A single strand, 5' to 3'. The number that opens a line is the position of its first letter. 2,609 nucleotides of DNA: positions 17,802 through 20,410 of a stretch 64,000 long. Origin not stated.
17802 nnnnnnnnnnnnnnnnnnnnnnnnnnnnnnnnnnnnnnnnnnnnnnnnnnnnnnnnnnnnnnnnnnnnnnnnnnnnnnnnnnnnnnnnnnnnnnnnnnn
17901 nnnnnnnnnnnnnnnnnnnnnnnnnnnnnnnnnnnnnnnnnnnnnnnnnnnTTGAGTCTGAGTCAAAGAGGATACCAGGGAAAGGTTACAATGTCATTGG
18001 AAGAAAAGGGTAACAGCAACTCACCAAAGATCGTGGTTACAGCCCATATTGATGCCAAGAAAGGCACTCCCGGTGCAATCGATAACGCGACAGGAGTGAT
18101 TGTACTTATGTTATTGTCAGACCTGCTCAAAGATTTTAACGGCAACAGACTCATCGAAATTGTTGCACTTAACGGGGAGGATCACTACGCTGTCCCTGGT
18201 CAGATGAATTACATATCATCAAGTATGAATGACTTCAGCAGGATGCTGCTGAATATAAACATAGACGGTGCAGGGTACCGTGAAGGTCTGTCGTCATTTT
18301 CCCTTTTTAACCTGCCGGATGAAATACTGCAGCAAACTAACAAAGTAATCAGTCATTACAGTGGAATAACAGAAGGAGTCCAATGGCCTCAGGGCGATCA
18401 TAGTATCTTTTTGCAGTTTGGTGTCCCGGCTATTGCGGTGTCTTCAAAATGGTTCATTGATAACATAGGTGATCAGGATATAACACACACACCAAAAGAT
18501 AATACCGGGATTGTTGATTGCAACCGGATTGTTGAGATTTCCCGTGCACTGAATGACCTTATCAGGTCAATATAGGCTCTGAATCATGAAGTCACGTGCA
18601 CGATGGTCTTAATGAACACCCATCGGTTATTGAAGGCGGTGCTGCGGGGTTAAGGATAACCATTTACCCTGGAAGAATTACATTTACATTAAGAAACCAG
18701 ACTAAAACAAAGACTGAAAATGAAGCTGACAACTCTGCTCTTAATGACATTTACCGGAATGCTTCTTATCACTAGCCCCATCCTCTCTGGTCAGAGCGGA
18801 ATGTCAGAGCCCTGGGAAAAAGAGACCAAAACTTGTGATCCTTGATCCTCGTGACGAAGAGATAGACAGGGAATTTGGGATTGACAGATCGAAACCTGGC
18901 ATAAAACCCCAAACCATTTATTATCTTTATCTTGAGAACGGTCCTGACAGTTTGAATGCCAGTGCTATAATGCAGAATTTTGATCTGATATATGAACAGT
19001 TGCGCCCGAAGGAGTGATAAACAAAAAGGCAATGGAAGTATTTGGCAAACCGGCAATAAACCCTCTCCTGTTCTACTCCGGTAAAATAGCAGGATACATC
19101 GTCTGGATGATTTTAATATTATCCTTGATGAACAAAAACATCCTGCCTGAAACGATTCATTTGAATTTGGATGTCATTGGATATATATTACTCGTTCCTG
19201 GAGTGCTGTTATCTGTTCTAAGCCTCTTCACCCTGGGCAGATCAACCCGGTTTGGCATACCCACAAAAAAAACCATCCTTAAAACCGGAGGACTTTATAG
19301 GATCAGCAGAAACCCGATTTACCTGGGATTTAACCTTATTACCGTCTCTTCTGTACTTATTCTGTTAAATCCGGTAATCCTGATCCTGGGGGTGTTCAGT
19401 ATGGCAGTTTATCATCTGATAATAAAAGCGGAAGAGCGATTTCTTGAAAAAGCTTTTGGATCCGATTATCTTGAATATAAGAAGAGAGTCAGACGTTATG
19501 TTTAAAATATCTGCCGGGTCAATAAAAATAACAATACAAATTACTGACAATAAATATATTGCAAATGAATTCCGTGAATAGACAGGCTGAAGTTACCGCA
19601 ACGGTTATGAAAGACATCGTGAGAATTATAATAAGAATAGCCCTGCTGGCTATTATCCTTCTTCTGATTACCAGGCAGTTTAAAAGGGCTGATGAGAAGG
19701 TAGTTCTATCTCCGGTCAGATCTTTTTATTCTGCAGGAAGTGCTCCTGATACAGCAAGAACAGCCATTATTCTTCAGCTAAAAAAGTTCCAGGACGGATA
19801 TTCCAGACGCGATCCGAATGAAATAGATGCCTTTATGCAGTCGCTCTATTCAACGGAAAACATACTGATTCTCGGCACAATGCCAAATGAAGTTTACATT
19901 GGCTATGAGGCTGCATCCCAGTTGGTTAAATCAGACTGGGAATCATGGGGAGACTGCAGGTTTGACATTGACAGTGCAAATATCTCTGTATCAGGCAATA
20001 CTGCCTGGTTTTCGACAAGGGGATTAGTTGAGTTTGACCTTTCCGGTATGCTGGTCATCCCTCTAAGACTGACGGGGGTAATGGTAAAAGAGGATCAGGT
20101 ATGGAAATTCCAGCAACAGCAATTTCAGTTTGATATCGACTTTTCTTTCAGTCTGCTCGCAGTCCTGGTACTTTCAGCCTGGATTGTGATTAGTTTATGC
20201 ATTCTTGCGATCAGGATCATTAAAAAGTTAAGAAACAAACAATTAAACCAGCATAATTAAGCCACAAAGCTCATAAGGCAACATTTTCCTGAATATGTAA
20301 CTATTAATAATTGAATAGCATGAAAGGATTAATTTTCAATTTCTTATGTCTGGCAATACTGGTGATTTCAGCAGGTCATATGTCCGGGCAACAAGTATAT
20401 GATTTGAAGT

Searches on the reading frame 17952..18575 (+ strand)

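Call 65: search_protein_families(library=pfam, proteins=[window:17952-18575:+], max_evalue=0.001)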
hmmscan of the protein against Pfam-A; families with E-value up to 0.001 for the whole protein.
window:17952-18575:+ (207 aa): 1 family
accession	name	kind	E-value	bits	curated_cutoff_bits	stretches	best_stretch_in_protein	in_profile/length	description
PF04389.22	Peptidase_M28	-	5e-20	72.5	21.3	1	16-200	6-189/193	Peptidase family M28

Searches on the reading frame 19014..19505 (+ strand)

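Call 65: search_protein_families(library=pfam, proteins=[window:19014-19505:+], max_evalue=0.001)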
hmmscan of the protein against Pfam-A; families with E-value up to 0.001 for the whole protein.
window:19014-19505:+ (163 aa): 3 families
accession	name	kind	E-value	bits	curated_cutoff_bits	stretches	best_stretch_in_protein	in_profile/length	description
PF04191.18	PEMT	-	4.4e-14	53.2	25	1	54-150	4-104/105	Phospholipid methyltransferase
PF04140.19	ICMT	-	8.4e-07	29.8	24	1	59-144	4-93/95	Isoprenylcysteine carboxyl methyltransferase (ICMT) family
PF06966.17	DUF1295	-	0.00036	20.5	20.4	1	29-159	96-235/235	Protein of unknown function (DUF1295)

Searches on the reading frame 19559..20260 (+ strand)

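Call 65: search_protein_families(library=pfam, proteins=[window:19559-20260:+], max_evalue=0.001)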
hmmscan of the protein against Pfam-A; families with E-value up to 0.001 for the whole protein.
window:19559-20260:+ (233 aa): 1 family
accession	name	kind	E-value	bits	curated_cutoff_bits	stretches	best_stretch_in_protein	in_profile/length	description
PF13474.12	SnoaL_3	-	5.3e-14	53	22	1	91-188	18-115/121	SnoaL-like domain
